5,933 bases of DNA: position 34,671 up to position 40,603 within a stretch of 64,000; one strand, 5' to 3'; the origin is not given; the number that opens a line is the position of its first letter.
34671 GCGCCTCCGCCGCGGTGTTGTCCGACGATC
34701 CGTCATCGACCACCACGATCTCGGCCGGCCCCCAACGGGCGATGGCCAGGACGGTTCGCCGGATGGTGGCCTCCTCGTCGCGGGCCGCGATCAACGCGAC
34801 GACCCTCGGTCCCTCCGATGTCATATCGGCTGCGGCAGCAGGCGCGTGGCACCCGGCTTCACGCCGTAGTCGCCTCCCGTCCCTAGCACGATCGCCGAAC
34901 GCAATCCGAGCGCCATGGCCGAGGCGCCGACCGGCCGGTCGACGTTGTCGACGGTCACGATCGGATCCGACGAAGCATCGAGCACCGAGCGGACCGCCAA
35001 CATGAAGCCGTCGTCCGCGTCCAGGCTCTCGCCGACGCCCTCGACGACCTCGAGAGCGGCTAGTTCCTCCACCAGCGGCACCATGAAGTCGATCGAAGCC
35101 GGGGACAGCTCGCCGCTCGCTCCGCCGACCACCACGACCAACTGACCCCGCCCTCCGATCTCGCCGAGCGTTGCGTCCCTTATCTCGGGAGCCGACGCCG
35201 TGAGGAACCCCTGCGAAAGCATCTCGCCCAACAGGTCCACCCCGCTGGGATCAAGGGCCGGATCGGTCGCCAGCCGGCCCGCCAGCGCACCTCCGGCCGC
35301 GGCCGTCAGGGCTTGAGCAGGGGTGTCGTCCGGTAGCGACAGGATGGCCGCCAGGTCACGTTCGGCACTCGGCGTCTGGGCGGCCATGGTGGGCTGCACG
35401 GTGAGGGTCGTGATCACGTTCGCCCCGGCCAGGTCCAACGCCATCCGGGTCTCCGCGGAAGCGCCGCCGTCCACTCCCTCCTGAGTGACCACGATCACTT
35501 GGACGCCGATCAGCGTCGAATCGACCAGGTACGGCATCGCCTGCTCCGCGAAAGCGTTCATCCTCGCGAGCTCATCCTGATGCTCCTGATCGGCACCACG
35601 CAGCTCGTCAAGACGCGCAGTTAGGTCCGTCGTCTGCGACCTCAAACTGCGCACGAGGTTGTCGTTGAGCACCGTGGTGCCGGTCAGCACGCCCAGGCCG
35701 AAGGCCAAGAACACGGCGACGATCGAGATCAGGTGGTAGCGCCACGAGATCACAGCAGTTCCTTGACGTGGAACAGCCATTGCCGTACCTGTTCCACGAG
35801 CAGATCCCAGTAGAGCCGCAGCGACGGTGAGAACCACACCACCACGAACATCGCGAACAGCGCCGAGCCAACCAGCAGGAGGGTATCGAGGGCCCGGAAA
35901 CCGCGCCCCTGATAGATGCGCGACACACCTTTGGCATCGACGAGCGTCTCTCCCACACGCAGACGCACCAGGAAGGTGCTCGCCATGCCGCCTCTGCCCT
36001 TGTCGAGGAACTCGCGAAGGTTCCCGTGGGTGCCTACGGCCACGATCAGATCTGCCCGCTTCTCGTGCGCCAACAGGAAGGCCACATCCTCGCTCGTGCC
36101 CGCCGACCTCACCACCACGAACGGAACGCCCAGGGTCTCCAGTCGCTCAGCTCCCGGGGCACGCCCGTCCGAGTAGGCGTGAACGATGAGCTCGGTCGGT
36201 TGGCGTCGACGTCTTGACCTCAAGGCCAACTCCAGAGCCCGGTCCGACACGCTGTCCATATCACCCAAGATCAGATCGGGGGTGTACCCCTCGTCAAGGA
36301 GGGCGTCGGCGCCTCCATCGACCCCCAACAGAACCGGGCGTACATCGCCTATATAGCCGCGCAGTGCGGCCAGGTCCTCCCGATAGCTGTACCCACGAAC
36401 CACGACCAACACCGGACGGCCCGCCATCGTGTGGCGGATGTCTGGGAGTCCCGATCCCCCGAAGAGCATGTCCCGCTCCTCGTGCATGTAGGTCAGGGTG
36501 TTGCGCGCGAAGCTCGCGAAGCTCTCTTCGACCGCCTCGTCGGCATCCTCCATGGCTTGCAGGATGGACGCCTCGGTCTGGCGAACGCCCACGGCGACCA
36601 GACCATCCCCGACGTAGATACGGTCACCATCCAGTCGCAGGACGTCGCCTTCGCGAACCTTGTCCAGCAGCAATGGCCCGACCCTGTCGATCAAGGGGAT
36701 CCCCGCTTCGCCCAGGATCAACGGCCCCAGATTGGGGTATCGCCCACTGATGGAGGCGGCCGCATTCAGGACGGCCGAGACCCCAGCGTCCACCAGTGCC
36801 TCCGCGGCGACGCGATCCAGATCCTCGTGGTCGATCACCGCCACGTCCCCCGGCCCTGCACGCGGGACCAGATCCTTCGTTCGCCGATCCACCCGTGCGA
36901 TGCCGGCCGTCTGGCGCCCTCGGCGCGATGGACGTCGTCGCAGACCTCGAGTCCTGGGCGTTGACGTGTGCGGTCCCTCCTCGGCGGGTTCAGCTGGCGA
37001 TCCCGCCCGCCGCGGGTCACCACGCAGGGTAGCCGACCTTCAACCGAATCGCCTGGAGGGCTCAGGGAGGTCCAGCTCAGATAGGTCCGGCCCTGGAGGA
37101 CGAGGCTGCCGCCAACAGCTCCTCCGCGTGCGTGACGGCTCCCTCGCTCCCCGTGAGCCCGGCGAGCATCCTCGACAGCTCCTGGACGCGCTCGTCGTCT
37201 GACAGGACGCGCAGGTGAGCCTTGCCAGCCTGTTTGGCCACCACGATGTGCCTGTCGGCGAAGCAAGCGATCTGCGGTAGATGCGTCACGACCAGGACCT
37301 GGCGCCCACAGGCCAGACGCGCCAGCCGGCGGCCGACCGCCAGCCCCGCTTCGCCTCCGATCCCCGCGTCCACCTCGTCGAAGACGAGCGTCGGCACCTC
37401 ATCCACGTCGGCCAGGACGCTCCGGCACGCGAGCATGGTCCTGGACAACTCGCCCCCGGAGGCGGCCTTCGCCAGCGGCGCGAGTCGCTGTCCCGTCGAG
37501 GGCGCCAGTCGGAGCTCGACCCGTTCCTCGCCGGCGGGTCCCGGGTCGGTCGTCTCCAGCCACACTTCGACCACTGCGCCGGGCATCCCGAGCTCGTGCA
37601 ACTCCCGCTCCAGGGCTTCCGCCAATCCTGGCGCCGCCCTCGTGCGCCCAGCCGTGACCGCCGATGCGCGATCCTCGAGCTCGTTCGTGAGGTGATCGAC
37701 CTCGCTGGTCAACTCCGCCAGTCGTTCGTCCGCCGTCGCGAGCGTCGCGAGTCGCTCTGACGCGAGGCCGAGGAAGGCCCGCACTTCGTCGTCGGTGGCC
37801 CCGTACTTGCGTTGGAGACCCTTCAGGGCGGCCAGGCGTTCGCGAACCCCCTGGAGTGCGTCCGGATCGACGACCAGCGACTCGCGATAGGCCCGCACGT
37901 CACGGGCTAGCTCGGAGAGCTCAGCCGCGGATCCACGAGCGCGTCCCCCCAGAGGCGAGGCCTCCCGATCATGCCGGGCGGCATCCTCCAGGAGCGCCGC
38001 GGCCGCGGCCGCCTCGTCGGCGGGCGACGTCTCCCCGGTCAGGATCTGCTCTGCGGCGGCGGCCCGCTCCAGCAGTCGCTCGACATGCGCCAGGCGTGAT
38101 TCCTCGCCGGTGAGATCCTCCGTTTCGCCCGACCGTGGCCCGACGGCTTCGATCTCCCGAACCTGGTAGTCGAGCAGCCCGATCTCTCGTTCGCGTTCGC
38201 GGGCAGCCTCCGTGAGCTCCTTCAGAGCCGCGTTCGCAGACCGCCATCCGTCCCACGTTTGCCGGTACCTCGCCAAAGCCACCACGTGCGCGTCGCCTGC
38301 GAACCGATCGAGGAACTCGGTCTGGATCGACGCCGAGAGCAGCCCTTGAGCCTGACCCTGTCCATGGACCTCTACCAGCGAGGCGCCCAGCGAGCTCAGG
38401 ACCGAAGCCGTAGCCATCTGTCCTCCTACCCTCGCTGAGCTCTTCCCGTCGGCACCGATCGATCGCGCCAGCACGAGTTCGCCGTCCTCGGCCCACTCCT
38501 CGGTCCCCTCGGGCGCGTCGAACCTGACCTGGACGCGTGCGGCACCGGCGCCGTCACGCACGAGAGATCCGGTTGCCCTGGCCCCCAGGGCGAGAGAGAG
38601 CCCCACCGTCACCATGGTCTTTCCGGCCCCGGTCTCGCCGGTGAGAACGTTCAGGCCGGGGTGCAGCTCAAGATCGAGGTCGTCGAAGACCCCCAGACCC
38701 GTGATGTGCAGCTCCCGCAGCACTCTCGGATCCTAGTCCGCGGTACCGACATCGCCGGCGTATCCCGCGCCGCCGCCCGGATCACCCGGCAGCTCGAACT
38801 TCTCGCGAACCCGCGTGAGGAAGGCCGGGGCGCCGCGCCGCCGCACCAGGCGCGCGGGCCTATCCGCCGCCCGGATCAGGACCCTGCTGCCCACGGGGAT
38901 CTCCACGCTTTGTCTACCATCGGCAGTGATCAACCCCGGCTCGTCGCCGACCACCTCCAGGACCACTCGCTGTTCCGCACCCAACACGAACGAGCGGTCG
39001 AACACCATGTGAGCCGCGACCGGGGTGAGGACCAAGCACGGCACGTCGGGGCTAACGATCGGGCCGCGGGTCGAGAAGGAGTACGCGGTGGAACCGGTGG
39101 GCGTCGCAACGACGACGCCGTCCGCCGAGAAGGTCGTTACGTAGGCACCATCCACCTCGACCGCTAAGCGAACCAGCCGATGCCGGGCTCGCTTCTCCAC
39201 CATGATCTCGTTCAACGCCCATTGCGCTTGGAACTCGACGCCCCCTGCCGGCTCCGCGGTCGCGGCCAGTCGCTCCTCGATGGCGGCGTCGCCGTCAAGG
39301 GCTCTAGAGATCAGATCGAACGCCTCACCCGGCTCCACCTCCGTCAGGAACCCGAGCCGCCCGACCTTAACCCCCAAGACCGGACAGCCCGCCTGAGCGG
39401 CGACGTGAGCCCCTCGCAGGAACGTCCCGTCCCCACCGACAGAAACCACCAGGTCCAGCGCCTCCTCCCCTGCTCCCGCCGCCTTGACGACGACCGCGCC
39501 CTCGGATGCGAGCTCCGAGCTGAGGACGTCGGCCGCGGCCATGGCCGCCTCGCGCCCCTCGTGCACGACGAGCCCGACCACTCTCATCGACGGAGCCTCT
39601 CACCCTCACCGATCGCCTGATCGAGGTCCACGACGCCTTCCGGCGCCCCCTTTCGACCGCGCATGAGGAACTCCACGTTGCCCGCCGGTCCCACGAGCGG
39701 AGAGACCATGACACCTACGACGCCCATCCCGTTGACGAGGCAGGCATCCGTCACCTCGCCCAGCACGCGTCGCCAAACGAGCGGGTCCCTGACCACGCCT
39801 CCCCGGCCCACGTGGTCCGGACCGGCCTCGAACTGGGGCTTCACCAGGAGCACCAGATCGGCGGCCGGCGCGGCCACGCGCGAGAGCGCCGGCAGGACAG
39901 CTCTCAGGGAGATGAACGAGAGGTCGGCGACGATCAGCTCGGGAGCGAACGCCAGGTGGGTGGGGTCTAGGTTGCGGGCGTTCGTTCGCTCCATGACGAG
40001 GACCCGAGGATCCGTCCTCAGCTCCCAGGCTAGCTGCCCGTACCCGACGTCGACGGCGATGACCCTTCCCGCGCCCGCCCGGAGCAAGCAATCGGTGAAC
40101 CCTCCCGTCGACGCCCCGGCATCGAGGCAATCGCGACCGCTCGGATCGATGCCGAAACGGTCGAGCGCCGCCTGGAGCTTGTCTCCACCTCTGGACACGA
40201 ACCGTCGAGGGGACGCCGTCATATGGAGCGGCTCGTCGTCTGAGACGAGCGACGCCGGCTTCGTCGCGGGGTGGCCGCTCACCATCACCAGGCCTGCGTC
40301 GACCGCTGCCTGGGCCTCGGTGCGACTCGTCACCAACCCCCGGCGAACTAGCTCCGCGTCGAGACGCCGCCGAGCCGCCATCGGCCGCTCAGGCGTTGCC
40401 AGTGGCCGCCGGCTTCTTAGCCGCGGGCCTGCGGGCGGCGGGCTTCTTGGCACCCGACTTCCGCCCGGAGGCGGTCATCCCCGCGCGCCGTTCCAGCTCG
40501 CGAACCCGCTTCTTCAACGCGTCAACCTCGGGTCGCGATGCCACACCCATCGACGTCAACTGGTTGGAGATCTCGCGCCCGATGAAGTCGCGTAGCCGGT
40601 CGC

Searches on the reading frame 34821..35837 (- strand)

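Call 20: search_protein_families(library=pfam, proteins=[window:34821-35837:-])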
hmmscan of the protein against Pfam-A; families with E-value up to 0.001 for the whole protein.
window:34821-35837:- (338 aa): 1 family
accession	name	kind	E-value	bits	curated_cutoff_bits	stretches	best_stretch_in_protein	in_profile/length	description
PF11382.13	MctB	-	5.7e-44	151.5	25.6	1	30-335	2-306/306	Copper transport outer membrane protein, MctB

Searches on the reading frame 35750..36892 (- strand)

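Call 20: search_protein_families(library=pfam, proteins=[window:35750-36892:-])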
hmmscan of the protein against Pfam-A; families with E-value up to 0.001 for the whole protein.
window:35750-36892:- (380 aa): 2 families
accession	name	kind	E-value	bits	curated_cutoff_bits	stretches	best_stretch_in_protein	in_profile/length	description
PF12555.13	SteA-like_C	-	2.4e-08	34.3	26.4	1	321-372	1-51/52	SteA-like C-terminal domain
PF04263.21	TPK_catalytic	-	1.9e-07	31.4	30.7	1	187-221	10-44/113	Thiamin pyrophosphokinase, catalytic domain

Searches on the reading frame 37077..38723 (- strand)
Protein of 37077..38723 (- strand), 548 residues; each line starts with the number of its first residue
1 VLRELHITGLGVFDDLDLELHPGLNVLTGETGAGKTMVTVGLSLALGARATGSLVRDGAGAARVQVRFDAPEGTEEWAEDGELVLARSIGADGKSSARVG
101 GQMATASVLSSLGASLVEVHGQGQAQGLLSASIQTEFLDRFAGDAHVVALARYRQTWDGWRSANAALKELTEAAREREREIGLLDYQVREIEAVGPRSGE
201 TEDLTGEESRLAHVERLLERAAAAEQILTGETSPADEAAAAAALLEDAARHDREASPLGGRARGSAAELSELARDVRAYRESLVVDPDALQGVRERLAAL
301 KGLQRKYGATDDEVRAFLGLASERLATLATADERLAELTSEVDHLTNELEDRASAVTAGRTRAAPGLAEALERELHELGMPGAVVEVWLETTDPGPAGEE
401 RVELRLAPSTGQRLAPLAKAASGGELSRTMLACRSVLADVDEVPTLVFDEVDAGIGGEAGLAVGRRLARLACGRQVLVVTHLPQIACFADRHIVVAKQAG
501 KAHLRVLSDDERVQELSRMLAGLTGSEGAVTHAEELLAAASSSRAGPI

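Call 20: search_protein_families(library=pfam, proteins=[window:37077-38723:-])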
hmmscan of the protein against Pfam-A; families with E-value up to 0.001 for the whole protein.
window:37077-38723:- (548 aa): 2 families
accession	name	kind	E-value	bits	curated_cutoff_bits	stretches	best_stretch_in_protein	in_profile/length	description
PF02463.25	SMC_N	-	3.2e-13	50.1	40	1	2-499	2-215/220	RecF/RecN/SMC N terminal domain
PF13476.12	AAA_23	-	5.2e-09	37.5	27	1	4-70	1-67/201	AAA domain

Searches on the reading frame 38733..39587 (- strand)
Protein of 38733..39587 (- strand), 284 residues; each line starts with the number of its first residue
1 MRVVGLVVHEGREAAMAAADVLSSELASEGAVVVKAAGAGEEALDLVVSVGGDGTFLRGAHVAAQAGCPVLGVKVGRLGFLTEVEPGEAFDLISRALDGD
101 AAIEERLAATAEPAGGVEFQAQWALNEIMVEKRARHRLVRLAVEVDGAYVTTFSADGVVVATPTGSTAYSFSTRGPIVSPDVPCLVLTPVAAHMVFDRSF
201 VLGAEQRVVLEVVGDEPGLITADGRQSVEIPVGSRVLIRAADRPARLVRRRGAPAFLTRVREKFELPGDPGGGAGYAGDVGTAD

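Call 20: search_protein_families(library=pfam, proteins=[window:38733-39587:-])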
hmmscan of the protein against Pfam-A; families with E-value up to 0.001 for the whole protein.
window:38733-39587:- (284 aa): 2 families
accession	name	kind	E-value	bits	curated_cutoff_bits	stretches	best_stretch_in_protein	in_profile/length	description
PF20143.4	NAD_kinase_C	-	1.5e-26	93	23.7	1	125-249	1-125/126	ATP-NAD kinase C-terminal domain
PF01513.26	NAD_kinase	-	2.7e-15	57.3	25.5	1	41-100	70-129/130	ATP-NAD kinase N-terminal domain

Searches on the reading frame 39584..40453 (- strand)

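Call 20: search_protein_families(library=pfam, proteins=[window:39584-40453:-])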
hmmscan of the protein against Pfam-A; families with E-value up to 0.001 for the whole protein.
window:39584-40453:- (289 aa): 2 families
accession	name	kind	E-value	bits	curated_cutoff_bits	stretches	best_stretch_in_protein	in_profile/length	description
PF01728.25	FtsJ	-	6.5e-41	140.7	24.1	1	85-265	1-178/181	FtsJ-like methyltransferase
PF01479.30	S4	-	1.6e-08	34.6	22.8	1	29-71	1-43/48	S4 domain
